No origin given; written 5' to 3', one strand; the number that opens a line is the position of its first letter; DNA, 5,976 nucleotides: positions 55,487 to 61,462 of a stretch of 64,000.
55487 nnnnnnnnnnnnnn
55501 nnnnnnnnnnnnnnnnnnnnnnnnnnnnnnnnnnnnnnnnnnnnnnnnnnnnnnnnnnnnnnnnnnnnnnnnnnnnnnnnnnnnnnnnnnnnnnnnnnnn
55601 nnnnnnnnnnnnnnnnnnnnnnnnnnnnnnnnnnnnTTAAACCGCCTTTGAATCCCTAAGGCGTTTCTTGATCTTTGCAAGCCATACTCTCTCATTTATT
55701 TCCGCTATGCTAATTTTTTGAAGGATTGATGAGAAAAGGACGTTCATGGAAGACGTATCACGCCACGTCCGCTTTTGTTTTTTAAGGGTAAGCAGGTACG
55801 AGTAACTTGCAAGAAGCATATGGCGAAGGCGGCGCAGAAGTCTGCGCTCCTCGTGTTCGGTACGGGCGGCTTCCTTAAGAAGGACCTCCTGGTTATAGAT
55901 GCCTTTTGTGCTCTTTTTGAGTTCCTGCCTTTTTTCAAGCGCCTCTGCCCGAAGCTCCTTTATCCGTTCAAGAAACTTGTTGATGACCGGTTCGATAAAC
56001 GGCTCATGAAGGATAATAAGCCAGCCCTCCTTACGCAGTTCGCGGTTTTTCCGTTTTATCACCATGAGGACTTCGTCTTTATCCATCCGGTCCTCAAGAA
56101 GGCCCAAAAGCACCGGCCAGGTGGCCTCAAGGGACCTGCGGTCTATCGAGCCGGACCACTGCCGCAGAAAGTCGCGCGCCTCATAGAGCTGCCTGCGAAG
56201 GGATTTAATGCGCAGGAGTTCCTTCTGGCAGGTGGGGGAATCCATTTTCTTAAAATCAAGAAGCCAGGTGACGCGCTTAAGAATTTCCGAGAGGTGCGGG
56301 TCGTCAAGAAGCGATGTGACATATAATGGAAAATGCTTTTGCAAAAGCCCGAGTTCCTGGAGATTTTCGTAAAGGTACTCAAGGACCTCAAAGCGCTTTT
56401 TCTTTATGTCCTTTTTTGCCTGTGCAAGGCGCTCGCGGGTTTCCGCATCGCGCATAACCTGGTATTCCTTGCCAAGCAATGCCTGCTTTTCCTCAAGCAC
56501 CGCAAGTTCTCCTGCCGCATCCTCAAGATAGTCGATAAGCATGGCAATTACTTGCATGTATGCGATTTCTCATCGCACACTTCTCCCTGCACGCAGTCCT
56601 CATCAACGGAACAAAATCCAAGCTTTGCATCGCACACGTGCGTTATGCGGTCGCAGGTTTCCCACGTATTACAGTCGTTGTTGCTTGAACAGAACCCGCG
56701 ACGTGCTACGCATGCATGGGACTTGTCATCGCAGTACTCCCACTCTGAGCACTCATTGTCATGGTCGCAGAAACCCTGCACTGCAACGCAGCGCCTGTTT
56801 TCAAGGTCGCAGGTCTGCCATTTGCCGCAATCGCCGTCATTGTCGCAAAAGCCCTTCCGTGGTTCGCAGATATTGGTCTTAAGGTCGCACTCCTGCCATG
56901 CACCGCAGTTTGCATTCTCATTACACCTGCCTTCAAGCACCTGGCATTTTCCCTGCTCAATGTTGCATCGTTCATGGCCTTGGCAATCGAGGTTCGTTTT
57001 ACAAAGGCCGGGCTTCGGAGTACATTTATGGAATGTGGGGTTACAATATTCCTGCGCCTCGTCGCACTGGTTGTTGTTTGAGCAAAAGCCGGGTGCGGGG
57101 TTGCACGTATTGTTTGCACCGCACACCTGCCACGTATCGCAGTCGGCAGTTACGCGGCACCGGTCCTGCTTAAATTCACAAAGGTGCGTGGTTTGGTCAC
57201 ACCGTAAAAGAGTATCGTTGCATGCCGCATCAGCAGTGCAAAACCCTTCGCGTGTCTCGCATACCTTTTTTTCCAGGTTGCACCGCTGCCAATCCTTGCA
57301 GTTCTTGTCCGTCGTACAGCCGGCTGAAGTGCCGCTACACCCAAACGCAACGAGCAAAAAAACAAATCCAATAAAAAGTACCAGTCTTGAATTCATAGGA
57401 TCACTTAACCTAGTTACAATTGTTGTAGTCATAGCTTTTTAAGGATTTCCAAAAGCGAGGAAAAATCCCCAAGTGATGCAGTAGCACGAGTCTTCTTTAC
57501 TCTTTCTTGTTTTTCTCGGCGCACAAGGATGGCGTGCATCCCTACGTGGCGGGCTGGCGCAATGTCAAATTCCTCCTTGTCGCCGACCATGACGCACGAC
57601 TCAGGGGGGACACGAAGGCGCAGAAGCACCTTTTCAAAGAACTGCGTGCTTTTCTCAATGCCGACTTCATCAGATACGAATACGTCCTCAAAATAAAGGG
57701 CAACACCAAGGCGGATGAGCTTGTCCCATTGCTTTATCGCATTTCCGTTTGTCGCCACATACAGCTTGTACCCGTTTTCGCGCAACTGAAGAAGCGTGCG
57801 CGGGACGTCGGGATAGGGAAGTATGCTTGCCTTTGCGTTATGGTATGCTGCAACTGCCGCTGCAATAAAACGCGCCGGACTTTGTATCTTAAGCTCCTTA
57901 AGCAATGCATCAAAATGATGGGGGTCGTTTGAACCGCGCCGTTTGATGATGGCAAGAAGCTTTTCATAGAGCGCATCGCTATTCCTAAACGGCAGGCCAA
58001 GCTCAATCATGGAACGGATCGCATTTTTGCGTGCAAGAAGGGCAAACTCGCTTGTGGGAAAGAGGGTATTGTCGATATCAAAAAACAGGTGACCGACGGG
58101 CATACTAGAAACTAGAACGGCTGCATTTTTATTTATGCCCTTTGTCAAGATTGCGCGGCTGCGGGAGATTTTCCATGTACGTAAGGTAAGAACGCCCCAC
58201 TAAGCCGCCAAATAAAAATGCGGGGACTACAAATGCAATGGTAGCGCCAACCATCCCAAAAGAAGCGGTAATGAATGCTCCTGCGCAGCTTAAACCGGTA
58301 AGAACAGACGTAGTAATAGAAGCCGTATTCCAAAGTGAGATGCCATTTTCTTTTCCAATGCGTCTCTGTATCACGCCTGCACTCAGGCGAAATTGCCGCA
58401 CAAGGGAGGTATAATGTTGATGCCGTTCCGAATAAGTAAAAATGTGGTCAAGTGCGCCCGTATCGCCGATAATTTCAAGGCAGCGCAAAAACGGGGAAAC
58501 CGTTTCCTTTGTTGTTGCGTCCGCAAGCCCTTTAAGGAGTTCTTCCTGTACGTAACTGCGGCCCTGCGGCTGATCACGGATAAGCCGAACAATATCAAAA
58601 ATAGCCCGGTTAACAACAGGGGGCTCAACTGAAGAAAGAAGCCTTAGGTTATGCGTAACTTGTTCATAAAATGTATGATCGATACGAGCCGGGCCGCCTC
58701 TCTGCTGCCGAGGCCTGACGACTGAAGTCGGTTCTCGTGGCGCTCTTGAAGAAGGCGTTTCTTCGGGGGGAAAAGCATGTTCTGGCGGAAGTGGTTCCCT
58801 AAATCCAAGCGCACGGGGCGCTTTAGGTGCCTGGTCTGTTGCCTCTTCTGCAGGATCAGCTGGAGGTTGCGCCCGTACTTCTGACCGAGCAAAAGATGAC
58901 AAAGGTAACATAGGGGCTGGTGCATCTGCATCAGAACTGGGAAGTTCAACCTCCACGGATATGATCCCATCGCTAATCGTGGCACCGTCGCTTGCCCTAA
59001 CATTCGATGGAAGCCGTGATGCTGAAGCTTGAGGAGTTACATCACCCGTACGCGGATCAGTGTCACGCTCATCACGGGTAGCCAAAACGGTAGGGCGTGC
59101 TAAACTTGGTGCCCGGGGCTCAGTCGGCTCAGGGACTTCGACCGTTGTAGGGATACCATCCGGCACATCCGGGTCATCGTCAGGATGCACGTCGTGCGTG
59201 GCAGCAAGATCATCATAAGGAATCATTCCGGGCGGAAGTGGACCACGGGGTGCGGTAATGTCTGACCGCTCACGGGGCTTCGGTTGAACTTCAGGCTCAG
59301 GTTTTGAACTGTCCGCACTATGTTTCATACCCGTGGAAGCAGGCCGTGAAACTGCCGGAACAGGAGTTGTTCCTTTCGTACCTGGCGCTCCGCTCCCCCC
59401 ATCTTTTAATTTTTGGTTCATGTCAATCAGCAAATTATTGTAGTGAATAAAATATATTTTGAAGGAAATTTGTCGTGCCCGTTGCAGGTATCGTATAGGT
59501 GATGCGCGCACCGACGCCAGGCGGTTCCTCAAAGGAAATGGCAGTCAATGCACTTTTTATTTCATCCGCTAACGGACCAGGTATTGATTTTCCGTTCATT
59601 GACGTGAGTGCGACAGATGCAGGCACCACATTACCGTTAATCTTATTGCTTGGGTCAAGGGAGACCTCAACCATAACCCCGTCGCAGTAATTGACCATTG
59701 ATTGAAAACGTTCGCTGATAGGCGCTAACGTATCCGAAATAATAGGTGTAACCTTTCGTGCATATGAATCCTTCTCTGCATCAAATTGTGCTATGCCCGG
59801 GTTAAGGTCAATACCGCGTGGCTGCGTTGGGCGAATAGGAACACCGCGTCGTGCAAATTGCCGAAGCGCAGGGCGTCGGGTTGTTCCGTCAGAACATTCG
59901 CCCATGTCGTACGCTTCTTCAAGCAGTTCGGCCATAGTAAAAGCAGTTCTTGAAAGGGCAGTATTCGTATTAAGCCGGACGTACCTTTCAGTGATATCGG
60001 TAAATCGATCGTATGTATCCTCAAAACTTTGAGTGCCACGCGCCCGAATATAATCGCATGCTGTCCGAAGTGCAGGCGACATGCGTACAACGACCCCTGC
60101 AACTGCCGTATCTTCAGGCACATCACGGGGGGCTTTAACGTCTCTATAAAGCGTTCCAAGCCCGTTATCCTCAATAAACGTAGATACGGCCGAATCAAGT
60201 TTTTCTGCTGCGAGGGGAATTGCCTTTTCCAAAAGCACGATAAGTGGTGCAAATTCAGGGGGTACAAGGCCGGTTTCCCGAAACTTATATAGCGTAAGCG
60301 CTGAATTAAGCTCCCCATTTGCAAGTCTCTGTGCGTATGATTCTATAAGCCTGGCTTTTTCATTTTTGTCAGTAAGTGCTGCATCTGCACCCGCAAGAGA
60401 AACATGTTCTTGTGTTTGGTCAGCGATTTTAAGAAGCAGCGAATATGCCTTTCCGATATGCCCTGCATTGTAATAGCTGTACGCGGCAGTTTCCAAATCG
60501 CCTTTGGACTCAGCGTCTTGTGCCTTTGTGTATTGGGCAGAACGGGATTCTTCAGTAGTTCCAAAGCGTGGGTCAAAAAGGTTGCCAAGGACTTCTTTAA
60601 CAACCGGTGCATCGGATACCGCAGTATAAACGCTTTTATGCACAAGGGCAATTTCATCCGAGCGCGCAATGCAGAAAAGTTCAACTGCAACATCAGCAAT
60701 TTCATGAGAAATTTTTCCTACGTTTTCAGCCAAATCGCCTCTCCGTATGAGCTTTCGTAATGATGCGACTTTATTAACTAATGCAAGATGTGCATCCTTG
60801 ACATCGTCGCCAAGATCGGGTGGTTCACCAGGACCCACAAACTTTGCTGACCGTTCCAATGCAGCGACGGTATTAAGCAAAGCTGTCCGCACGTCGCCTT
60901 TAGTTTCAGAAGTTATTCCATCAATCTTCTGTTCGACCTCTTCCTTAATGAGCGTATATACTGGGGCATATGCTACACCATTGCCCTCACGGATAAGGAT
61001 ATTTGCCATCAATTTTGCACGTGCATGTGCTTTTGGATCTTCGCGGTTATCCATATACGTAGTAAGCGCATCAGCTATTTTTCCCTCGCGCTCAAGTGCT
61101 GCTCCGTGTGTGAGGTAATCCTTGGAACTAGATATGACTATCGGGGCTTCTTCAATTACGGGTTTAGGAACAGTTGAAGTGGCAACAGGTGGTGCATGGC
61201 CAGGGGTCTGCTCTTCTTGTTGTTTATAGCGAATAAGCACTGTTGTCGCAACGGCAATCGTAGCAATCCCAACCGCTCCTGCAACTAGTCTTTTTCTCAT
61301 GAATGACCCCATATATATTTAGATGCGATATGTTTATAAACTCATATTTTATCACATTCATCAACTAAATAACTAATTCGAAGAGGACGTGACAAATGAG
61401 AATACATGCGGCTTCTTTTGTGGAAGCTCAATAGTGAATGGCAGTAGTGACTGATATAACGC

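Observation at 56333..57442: Cys-rich ~27-aa tandem-repeat lipoprotein whose entire antisense strand is also an open 369-aa frame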

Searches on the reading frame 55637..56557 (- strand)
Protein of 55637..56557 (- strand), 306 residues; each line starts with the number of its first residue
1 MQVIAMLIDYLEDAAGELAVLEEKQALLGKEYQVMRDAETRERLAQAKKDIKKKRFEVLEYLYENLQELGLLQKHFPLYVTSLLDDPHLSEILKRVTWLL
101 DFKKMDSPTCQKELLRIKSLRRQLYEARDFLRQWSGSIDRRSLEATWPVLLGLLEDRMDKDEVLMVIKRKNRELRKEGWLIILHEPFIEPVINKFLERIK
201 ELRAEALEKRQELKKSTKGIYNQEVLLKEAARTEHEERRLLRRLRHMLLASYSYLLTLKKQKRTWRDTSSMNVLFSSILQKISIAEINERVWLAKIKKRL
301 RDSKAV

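Call 3: search_protein_families(library=pfam, proteins=[window:55637-56557:-], max_evalue=1)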
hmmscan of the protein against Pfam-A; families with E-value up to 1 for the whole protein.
window:55637-56557:- (306 aa): 3 families
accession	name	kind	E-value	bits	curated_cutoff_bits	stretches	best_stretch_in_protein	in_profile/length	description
PF09969.14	DUF2203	-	0.022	15.9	24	1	190-246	13-64/122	Uncharacterized conserved protein (DUF2203)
PF08771.16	FRB_dom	-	0.027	15.2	24.7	1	102-150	41-90/99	FKBP12-rapamycin binding domain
PF11612.13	T2SSJ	-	0.066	13.9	28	0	92-137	68-114/140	Type II secretion system (T2SS), protein J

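Call 4: search_protein_families(library=ncbifam, proteins=[window:55637-56557:-], max_evalue=1)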
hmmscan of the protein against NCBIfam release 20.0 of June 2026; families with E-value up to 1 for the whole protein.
window:55637-56557:- (306 aa): 0 families

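Call 72: search_solved_structures(query=window:55637-56542:-, max_evalue=1)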
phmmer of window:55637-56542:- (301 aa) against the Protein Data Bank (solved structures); distinct sequences matched with E-value up to 1: 0.

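Call 82: search_protein_families(library=phrogs, proteins=[window:55637-56542:-], max_evalue=0.01)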
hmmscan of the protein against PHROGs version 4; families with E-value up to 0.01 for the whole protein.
window:55637-56542:- (301 aa): 1 family
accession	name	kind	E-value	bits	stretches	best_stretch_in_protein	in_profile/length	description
phrog_3218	-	head and packaging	0.007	17.2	1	153-237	54-131/152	terminase small subunit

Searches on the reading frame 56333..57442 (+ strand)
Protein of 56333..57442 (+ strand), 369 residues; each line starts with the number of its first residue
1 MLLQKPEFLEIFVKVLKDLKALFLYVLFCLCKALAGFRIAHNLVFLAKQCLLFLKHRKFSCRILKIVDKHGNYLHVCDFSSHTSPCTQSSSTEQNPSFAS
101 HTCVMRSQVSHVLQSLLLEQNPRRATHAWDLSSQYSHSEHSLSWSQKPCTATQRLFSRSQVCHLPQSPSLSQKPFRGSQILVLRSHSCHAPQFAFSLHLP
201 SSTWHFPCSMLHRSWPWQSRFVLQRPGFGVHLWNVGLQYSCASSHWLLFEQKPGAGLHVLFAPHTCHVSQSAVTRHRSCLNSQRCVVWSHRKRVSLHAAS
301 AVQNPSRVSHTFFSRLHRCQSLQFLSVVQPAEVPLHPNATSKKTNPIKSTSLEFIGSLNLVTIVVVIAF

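Call 3: search_protein_families(library=pfam, proteins=[window:56333-57442:+], max_evalue=1)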
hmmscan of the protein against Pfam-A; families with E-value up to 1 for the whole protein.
window:56333-57442:+ (369 aa): 0 families

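Call 4: search_protein_families(library=ncbifam, proteins=[window:56333-57442:+], max_evalue=1)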
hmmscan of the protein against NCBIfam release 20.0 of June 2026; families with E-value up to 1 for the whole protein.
window:56333-57442:+ (369 aa): 0 families

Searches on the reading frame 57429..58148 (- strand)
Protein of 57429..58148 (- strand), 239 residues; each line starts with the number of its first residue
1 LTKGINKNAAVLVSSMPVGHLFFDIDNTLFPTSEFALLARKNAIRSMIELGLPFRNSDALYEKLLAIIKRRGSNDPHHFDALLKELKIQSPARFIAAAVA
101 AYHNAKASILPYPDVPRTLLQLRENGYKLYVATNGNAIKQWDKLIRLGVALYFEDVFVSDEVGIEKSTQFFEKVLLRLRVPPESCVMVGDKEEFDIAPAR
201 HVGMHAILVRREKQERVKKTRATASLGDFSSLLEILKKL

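Call 3: search_protein_families(library=pfam, proteins=[window:57429-58148:-], max_evalue=1)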
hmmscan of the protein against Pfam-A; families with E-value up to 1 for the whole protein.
window:57429-58148:- (239 aa): 6 families
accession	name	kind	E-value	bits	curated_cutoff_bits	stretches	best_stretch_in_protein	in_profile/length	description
PF00702.32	Hydrolase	-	6.5e-23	82.5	26.4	1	21-203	4-191/191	haloacid dehalogenase-like hydrolase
PF13419.12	HAD_2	-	4.6e-20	72.9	23.8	1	22-209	2-178/178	Haloacid dehalogenase-like hydrolase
PF13242.12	Hydrolase_like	-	4.3e-10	39.8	22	1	168-217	7-56/75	HAD-hyrolase-like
PF12710.13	HAD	-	4.1e-07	31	27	1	21-159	1-130/189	haloacid dehalogenase-like hydrolase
PF13344.12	Hydrolase_6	-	0.0032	17.9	27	1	111-161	15-68/101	Haloacid dehalogenase-like hydrolase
PF08645.17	PNK3P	-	0.1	12.8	22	0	110-141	29-60/161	Polynucleotide kinase 3 phosphatase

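Call 4: search_protein_families(library=ncbifam, proteins=[window:57429-58148:-], max_evalue=1)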
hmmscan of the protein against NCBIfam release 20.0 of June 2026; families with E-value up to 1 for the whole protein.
window:57429-58148:- (239 aa): 41 families (the best 25 are shown)
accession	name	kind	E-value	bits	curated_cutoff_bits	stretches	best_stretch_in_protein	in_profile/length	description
TIGR02253.1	CTE7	subfamily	3.3e-52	177.5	169.75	1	21-218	5-203/221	TIGR02253 family HAD-type hydrolase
TIGR02254.1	YjjG_YfnB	equivalog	6.9e-21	74.7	159.9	1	20-236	3-223/223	YjjG family noncanonical pyrimidine nucleotidase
NF053830.1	RUBPPhHalo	equivalog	1.3e-20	74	330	1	21-230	5-228/234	ribulose-1,5-bisphosphate 5-phosphatase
NF052576.1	PymNtasePynAStpc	equivalog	8.5e-17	61.5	350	1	112-238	101-229/229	pyrimidine 5'-nucleotidase PynA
TIGR01428.1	HAD_type_II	equivalog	1.1e-15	58.2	125.4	1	82-214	67-195/197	haloacid dehalogenase type II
TIGR02252.1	DREG-2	subfamily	2e-13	50.6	155.2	1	95-208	90-203/203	HAD hydrolase, REG-2-like, family IA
TIGR01662.1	HAD-SF-IIIA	subfamily_domain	1.9e-12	47.4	44.6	1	102-211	17-140/141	HAD-IIIA family hydrolase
NF006976.0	PRK09449.1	equivalog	3.1e-12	46.5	183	1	104-237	88-223/225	pyrimidine 5'-nucleotidase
NF009695.0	PRK13222.1-2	equivalog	3.7e-12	46.2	225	1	105-237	89-223/226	phosphoglycolate phosphatase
TIGR01993.1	Pyr-5-nucltdase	equivalog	3.9e-12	46.3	142.9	2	107-209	81-183/183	pyrimidine 5'-nucleotidase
TIGR01454.1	AHBA_synth_RP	hypoth_equivalog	5.5e-12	45.7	246.65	1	108-209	73-174/205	AHBA synthesis associated protein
TIGR02247.1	HAD-1A3-hyp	subfamily_domain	1e-10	41.7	125.4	1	108-214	92-200/211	epoxide hydrolase N-terminal domain-like phosphatase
TIGR01509.1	HAD-SF-IA-v3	subfamily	1.2e-08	35.3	29.4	1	105-209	60-154/154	HAD-IA family hydrolase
TIGR01549.1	HAD-SF-IA-v1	subfamily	2.9e-08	34.2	23.3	1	124-203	74-149/149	HAD-IA family hydrolase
TIGR01449.2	PGP_bact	equivalog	5.1e-08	32.7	180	1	95-221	69-198/213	phosphoglycolate phosphatase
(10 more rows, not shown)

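Call 71: search_solved_structures(query=window:57429-58148:-, max_evalue=0.00001)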
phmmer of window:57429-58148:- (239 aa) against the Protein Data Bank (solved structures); distinct sequences matched with E-value up to 0.00001: 17.
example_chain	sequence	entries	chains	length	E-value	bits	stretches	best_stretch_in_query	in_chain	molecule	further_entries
2hoq_A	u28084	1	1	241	2.1e-46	161.7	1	20-237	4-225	Putative HAD-hydrolase PH1655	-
4ygq_A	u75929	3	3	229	1.5e-13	54.3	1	21-212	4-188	Hydrolase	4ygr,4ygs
3ddh_A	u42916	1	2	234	1.1e-09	41.7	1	106-213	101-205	Putative haloacid dehalogenase-like family hydrolase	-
3vay_A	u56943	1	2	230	3.6e-08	36.7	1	100-235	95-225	HAD-superfamily hydrolase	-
3qnm_A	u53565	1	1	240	6.3e-08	35.9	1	106-209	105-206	Haloacid dehalogenase-like hydrolase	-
2gfh_A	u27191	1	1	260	2.7e-07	33.9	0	111-234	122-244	haloacid dehalogenase-like hydrolase domain containing 4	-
4knw_A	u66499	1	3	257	4.4e-07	33.2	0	113-207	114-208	N-acylneuraminate-9-phosphatase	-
2w4m_A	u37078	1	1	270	4.5e-07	33.1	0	113-207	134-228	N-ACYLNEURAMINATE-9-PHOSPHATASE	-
4knv_A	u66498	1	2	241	6.4e-07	32.6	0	113-207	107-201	N-acylneuraminate-9-phosphatase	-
2om6_A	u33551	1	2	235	6.9e-07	32.5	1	103-222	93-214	Probable phosphoserine phosphatase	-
3ed5_A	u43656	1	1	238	9.2e-07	32.1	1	118-226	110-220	YfnB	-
3i76_A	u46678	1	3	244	9.8e-07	32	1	118-226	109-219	Putative HAD-hydrolase yfnB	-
2nyv_A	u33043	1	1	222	3.4e-06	30.3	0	103-205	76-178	Phosphoglycolate phosphatase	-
2yy6_A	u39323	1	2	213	3.8e-06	30.1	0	103-206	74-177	phosphoglycolate phosphatase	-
6z1k_A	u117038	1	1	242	4.8e-06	29.8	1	112-237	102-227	BH32.6 protein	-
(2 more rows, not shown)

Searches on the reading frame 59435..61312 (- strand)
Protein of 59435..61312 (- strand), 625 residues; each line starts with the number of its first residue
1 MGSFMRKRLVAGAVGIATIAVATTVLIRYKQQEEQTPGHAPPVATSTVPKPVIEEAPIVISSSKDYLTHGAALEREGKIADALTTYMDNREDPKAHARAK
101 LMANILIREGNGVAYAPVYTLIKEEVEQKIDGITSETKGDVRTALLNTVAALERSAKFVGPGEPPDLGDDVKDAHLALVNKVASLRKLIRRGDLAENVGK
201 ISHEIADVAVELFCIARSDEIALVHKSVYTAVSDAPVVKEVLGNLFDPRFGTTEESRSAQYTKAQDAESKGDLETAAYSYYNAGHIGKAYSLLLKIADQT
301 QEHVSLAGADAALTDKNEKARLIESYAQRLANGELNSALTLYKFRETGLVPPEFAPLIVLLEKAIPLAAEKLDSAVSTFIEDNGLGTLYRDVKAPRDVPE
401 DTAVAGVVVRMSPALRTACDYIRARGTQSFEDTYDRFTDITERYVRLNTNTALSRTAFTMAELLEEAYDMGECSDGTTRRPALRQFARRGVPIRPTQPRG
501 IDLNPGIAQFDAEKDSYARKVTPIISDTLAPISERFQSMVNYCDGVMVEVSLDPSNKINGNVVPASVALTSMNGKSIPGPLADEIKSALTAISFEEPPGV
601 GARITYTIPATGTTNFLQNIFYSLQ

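Call 3: search_protein_families(library=pfam, proteins=[window:59435-61312:-], max_evalue=1)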
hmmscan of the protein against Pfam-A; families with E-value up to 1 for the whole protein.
window:59435-61312:- (625 aa): 1 family
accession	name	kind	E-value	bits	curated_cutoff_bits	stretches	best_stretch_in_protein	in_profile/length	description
PF23774.1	TPR_GEMI5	-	0.043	13.8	33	1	264-330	138-199/209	GEMI5 TPR domain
